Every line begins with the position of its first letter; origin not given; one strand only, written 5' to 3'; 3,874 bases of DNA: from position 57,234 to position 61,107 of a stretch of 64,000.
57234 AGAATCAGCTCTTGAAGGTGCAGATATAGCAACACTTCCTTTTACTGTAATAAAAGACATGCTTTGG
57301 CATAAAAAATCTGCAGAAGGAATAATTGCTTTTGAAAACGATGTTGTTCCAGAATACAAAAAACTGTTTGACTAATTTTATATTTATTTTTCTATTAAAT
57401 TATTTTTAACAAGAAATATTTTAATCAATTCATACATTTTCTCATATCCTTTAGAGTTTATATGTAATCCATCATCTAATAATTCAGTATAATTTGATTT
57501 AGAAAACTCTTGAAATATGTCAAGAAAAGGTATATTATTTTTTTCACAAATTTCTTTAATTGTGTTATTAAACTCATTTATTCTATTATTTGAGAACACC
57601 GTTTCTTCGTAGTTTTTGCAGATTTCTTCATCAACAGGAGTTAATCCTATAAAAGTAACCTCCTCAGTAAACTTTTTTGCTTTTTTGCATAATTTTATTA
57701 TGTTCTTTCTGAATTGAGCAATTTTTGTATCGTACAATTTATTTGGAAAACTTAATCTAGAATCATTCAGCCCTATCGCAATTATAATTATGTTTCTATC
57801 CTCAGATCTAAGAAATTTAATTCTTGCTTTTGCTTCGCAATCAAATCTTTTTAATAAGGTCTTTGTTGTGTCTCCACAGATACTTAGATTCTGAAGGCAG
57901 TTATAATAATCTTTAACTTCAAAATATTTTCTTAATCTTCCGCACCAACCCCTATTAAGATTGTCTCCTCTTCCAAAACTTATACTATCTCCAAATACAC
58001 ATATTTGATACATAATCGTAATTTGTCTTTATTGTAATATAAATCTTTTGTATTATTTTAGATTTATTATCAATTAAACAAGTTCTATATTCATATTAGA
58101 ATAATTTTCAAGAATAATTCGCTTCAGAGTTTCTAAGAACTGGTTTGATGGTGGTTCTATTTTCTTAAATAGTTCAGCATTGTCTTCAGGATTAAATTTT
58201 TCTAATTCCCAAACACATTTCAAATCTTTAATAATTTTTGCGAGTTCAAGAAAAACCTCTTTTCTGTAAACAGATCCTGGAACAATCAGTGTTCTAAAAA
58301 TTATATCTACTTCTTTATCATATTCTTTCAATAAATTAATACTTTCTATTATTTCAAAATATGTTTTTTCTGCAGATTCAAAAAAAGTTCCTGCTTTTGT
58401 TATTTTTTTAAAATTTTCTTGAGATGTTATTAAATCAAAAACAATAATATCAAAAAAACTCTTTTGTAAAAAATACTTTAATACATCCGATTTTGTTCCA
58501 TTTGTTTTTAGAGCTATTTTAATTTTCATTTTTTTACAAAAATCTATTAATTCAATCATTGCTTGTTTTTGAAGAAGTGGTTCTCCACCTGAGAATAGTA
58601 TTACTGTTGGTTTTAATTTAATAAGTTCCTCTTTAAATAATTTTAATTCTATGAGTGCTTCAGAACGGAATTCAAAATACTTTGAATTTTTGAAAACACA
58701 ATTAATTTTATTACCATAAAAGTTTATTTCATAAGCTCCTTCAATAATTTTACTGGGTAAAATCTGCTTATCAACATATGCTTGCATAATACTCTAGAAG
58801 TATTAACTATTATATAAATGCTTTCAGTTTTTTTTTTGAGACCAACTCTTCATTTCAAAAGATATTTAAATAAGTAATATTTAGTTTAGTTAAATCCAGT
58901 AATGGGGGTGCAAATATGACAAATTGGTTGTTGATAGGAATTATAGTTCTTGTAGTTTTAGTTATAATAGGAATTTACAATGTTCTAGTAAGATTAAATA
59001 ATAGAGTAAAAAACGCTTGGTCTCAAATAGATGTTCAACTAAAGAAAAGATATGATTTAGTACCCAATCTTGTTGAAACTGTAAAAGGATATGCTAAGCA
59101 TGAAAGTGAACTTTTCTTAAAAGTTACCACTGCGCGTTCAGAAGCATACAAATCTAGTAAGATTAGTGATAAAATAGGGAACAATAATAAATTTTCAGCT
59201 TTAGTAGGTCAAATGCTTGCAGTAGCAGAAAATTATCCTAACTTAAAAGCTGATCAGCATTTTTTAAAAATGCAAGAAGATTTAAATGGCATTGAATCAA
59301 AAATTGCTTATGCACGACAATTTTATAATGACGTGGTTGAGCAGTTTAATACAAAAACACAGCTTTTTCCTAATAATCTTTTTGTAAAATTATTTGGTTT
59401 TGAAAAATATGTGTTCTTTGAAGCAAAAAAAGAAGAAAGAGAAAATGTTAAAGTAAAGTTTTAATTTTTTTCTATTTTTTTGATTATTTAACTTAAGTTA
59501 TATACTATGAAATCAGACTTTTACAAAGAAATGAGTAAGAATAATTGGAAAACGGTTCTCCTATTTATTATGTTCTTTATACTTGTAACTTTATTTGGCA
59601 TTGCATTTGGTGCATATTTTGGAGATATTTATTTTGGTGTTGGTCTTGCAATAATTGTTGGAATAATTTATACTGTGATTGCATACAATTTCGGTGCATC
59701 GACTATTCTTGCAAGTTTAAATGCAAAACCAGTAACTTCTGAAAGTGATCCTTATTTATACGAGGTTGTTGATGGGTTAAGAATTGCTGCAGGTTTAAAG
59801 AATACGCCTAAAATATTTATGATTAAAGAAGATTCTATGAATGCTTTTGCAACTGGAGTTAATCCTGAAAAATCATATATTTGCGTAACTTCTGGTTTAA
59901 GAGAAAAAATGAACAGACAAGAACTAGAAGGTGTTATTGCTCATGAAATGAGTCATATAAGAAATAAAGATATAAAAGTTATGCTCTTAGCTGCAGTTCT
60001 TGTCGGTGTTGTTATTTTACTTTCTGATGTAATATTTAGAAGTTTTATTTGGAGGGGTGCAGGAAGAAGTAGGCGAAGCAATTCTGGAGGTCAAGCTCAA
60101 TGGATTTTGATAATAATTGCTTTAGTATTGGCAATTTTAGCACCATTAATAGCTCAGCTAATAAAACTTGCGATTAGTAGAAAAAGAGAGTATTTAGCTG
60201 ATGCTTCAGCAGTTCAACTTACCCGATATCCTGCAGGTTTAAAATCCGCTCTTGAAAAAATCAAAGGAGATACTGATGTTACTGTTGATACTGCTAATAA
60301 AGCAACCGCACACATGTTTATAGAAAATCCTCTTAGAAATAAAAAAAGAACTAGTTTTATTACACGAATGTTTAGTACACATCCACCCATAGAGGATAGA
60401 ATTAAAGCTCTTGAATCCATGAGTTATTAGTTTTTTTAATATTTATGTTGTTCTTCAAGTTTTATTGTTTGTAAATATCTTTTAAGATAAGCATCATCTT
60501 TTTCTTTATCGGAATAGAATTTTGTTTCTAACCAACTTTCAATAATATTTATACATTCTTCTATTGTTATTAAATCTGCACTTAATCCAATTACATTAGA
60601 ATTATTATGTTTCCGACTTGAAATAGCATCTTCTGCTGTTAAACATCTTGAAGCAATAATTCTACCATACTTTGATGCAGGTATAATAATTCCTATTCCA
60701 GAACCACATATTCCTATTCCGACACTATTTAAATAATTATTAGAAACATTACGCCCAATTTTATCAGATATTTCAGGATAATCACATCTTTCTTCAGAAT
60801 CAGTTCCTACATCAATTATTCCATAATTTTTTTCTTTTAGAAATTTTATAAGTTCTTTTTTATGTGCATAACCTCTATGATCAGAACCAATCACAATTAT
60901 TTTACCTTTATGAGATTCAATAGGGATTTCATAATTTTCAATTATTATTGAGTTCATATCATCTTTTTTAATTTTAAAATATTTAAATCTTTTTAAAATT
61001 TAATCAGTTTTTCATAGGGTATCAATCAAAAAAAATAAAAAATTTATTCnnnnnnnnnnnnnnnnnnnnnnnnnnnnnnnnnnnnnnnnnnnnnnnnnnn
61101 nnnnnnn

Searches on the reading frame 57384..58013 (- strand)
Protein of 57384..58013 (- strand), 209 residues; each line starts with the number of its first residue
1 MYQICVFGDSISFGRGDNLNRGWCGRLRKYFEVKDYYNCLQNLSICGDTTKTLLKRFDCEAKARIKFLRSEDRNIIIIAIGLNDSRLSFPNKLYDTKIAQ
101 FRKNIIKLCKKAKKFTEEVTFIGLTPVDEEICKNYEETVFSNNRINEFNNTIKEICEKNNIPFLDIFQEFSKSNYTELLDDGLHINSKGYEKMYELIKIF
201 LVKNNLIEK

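Call 97: search_protein_families(library=pfam, proteins=[window:57384-58013:-], max_evalue=0.00001)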
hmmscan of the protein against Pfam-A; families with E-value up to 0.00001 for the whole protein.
window:57384-58013:- (209 aa): 3 families
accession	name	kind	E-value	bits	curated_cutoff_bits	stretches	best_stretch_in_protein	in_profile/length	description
PF13472.12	Lipase_GDSL_2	-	8.6e-26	91.9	32.9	1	6-191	1-177/178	GDSL-like Lipase/Acylhydrolase family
PF00657.28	Lipase_GDSL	-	2.7e-20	73.9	23.6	1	4-197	1-208/208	GDSL-like Lipase/Acylhydrolase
PF04311.20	DUF459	-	7e-06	26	27.2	0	5-181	3-166/197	Protein of unknown function (DUF459)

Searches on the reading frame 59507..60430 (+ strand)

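Call 97: search_protein_families(library=pfam, proteins=[window:59507-60430:+], max_evalue=0.00001)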
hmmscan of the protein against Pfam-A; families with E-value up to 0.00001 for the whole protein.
window:59507-60430:+ (307 aa): 2 families
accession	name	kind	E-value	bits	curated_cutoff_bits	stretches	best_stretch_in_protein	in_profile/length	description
PF01435.24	Peptidase_M48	-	8.8e-35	120.7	20.3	1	81-305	4-185/186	Peptidase family M48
PF05569.17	Peptidase_M56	-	7.8e-07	29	31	1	50-165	107-218/296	BlaR1 peptidase M56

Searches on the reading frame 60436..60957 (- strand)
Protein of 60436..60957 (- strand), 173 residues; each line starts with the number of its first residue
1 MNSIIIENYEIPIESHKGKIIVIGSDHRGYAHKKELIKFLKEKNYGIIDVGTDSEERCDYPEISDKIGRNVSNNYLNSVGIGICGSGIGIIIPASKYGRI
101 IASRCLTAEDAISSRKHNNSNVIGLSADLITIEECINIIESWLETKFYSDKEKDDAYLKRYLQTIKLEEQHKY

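Call 97: search_protein_families(library=pfam, proteins=[window:60436-60957:-], max_evalue=0.00001)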
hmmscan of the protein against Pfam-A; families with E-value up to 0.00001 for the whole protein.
window:60436-60957:- (173 aa): 1 family
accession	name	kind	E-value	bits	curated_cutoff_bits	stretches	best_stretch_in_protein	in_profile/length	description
PF02502.23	LacAB_rpiB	-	1.1e-37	129.5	24.7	1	21-152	1-131/138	Ribose/Galactose Isomerase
